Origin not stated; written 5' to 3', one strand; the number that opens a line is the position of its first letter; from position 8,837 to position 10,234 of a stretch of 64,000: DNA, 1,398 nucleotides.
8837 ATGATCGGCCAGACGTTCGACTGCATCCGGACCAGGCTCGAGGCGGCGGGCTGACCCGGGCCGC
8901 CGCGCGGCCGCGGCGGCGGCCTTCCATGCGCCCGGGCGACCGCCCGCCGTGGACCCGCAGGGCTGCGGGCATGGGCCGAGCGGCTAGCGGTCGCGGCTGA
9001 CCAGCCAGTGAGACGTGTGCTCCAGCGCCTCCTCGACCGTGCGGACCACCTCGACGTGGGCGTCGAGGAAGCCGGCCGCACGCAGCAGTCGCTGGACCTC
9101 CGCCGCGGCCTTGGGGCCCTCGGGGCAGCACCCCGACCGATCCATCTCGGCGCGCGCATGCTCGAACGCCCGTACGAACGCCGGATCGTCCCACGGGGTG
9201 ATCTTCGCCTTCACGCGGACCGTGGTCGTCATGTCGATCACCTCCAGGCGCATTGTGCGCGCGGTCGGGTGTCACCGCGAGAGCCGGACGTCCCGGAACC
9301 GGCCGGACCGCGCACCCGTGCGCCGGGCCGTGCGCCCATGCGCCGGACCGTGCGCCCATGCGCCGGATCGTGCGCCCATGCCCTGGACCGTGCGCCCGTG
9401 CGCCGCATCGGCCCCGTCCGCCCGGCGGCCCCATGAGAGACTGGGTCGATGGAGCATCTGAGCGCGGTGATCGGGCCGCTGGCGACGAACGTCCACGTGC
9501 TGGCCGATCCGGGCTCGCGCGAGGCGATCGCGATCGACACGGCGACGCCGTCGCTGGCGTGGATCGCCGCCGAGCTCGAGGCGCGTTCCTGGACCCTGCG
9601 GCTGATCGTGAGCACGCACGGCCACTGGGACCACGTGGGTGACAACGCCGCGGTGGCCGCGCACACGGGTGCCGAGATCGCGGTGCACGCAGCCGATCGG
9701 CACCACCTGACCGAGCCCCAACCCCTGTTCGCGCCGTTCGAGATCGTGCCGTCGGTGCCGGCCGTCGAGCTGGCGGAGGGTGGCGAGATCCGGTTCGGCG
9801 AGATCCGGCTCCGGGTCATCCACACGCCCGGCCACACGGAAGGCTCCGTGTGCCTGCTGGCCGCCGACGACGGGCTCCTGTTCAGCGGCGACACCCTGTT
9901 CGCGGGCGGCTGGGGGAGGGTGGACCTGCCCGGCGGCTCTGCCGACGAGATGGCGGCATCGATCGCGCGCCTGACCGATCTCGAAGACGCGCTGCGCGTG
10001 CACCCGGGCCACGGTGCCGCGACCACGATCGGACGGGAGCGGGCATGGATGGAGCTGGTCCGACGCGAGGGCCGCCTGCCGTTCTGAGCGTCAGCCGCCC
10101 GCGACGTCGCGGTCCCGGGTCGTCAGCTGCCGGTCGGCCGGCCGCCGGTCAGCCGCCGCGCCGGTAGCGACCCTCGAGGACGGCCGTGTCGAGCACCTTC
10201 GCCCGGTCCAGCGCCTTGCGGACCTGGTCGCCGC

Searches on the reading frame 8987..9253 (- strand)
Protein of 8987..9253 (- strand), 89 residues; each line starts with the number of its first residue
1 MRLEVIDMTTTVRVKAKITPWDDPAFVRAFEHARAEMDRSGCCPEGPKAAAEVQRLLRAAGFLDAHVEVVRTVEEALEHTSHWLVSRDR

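Call 59: find_encoding_contigs(protein=window:8987-9253:-, flank=10000, max_places=3)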
Protein window:8987-9253:- (89 aa): no gene with exactly this product is on record in the collection.

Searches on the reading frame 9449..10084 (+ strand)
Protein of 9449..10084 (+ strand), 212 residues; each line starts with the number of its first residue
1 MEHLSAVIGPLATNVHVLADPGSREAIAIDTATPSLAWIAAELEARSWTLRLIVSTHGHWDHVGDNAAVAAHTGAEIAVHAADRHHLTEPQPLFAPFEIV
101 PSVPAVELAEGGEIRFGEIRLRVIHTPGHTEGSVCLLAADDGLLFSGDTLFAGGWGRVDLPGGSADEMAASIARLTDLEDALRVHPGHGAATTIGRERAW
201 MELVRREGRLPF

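Call 70: find_encoding_contigs(protein=window:9449-10084:+, flank=10000, max_places=3)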
Protein window:9449-10084:+ (212 aa): no gene with exactly this product is on record in the collection.
